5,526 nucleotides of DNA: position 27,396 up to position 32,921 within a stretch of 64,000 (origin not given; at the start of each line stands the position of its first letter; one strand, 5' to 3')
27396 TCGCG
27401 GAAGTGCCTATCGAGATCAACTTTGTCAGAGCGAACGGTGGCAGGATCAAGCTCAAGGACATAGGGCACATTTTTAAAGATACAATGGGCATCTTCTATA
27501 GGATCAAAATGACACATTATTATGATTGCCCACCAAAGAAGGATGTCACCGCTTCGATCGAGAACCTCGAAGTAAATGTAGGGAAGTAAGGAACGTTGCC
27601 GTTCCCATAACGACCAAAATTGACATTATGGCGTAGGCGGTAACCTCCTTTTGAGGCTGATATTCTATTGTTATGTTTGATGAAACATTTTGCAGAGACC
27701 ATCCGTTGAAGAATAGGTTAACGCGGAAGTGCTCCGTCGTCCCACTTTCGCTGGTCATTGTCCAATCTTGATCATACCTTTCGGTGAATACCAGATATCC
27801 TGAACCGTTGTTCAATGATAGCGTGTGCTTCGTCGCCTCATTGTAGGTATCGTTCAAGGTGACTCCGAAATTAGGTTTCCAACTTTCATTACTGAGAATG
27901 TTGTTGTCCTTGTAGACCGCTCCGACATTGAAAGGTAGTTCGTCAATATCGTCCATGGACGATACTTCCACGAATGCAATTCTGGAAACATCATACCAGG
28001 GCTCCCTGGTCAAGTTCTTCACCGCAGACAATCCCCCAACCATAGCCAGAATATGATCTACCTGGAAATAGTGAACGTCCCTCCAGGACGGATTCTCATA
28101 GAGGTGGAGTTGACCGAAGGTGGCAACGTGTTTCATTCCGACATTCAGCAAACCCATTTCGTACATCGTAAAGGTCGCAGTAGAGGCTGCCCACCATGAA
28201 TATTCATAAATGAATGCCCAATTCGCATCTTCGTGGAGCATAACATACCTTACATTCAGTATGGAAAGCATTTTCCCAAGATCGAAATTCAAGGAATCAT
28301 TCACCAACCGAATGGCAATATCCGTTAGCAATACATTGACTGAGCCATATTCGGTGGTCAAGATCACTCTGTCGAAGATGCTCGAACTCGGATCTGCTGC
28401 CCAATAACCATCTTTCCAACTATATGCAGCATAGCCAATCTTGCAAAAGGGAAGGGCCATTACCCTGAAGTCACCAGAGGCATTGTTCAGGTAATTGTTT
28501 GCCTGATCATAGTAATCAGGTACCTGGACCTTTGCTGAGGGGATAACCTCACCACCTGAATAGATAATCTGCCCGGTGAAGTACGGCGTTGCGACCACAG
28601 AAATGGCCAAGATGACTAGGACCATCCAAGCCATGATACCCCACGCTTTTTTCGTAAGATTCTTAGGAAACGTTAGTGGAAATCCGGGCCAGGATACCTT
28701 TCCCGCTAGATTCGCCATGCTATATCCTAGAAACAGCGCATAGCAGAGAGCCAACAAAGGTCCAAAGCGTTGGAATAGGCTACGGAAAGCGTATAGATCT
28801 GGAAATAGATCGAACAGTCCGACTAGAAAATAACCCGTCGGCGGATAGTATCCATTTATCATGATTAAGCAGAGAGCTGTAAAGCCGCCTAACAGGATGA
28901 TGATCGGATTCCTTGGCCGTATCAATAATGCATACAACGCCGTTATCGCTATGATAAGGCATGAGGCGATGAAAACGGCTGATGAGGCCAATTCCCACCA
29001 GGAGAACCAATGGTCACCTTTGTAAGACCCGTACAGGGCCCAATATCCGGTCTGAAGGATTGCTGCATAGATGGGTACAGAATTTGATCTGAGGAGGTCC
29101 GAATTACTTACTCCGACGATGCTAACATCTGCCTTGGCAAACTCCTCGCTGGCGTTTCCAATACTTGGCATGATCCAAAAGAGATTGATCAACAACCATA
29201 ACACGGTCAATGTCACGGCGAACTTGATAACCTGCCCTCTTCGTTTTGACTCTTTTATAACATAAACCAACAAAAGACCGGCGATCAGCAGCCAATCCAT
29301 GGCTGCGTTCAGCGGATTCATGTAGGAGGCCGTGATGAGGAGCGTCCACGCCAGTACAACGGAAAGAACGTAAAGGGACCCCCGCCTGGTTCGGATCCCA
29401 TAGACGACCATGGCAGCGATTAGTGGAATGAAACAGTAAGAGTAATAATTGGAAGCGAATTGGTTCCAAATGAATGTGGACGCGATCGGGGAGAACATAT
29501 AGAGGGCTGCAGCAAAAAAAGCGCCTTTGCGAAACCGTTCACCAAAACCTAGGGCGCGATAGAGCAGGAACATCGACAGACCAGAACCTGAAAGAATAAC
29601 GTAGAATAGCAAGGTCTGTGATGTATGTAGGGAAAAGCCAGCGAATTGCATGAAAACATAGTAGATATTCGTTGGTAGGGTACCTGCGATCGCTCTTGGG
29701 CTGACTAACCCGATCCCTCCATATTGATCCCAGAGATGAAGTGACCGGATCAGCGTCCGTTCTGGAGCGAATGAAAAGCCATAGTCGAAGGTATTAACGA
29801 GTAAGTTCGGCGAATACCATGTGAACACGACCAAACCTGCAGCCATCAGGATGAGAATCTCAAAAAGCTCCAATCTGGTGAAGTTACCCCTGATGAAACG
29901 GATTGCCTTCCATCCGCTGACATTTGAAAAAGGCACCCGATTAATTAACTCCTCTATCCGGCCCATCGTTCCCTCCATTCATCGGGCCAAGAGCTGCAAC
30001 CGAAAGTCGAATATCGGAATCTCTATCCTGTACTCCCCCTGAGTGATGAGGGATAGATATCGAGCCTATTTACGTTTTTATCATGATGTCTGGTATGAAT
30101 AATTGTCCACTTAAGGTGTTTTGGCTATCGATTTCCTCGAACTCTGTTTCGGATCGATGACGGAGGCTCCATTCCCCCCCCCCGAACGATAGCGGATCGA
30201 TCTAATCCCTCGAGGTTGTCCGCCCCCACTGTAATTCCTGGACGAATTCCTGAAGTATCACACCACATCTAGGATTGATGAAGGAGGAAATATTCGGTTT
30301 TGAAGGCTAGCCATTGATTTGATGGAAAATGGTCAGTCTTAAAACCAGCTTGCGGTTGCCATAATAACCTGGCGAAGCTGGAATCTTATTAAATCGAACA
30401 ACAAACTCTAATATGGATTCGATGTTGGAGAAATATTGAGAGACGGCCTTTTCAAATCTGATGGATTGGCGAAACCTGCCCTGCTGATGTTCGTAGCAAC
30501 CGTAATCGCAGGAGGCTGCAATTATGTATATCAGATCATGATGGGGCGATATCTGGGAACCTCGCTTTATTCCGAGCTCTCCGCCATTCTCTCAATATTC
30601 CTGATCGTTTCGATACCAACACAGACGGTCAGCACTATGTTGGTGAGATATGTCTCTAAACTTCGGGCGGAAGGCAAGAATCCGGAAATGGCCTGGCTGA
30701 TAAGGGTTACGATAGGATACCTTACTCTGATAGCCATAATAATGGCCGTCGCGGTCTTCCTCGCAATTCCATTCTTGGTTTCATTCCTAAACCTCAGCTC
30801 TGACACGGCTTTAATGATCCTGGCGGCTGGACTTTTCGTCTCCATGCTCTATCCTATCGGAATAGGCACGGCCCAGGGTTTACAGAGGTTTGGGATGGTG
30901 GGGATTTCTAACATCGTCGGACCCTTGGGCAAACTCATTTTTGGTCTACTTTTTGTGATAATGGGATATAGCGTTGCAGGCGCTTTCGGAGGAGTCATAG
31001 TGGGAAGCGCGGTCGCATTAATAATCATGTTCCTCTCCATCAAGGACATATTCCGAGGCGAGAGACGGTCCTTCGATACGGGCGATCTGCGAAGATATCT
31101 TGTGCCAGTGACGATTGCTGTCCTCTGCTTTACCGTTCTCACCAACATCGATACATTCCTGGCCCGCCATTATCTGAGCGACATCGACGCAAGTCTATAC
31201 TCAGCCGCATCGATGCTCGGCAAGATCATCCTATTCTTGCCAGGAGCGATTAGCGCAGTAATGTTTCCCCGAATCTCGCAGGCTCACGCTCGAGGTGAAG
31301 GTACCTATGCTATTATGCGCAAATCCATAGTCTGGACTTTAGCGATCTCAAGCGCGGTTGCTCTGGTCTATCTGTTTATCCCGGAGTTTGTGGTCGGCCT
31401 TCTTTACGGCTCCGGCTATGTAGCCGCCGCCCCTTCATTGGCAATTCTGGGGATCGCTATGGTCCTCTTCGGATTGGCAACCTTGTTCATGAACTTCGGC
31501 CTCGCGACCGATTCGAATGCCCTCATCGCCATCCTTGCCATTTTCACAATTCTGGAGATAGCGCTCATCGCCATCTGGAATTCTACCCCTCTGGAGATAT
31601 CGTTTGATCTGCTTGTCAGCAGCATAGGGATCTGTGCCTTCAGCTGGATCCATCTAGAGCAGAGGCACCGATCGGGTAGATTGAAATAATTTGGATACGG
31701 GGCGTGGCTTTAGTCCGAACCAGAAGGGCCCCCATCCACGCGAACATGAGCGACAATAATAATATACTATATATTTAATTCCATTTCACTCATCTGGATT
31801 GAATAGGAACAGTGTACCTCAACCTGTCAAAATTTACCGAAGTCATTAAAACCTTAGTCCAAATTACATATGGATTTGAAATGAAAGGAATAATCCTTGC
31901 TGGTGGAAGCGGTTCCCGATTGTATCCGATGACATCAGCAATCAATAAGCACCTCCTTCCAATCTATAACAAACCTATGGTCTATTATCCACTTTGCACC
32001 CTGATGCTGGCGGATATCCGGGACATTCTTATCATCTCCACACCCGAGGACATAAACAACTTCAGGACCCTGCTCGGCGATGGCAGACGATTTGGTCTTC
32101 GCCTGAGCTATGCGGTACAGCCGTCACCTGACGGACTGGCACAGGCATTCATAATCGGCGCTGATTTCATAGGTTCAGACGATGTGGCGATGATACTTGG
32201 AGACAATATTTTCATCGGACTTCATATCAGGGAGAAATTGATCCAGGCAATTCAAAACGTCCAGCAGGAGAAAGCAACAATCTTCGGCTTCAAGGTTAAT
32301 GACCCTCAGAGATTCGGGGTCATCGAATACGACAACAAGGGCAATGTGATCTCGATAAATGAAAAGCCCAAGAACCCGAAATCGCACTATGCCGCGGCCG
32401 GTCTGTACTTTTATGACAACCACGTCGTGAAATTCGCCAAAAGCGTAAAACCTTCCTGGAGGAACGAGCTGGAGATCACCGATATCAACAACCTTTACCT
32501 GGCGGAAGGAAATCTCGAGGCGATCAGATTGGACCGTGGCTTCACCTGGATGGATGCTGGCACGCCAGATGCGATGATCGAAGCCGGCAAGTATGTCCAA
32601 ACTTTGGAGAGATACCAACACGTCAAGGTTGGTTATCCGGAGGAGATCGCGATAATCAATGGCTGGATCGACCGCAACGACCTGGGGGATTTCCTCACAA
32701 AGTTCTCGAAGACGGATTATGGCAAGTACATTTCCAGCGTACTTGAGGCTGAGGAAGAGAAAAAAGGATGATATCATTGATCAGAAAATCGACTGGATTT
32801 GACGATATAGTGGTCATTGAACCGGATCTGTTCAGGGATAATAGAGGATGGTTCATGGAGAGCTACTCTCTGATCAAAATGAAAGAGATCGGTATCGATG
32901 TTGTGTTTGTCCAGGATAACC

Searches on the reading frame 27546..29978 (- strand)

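Call 70: search_protein_families(library=pfam, proteins=[window:27546-29978:-], max_evalue=0.00001)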
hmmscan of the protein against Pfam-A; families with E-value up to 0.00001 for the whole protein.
window:27546-29978:- (810 aa): 1 family
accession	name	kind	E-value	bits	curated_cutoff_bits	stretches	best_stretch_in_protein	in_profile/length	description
PF11847.13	GT-C_AftD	-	1.1e-17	63.7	26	1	56-587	10-512/661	Alpha-(1->3)-arabinofuranosyltransferase, N-terminal GT-C domain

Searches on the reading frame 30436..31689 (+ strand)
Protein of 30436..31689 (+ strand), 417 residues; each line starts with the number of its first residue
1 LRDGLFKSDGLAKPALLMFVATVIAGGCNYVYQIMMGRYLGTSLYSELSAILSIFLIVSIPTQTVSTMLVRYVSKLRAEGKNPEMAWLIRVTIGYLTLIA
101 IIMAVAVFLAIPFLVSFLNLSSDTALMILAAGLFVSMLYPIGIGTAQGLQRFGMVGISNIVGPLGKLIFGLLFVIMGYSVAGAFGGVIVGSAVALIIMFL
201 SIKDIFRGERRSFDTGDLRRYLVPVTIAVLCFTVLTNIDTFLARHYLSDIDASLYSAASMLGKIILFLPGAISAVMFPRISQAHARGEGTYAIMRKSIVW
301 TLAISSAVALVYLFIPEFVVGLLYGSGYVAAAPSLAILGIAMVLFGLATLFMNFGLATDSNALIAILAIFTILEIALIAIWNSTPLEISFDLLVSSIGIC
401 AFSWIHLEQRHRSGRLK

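Call 70: search_protein_families(library=pfam, proteins=[window:30436-31689:+], max_evalue=0.00001)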
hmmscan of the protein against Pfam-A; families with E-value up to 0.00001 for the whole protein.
window:30436-31689:+ (417 aa): 2 families
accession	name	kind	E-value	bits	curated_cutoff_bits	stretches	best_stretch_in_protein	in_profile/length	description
PF01943.22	Polysacc_synt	-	1.2e-17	64.7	28.2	1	13-284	3-274/274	Polysaccharide biosynthesis protein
PF13440.11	Polysacc_synt_3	-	1e-10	41.8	23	1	98-332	56-292/293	Polysaccharide biosynthesis protein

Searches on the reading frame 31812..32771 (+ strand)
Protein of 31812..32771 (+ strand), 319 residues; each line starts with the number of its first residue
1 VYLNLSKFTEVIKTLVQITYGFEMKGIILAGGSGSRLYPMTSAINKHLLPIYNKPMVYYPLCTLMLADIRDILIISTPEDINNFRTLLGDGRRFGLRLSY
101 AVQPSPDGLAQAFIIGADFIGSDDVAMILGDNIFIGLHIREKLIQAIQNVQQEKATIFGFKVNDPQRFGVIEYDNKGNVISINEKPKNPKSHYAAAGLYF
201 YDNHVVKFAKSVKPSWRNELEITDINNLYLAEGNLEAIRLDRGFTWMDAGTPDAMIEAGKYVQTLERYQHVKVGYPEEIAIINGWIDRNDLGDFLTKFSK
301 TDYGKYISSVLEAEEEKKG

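Call 70: search_protein_families(library=pfam, proteins=[window:31812-32771:+], max_evalue=0.00001)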
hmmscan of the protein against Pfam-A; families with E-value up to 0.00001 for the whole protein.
window:31812-32771:+ (319 aa): 2 families
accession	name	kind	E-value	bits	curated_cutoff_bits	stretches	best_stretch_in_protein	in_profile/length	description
PF00483.29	NTP_transferase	-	3.2e-69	233.7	21.2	1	25-262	1-242/245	Nucleotidyl transferase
PF12804.13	NTP_transf_3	-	1.1e-08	35.8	27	1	26-151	1-115/160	MobA-like NTP transferase domain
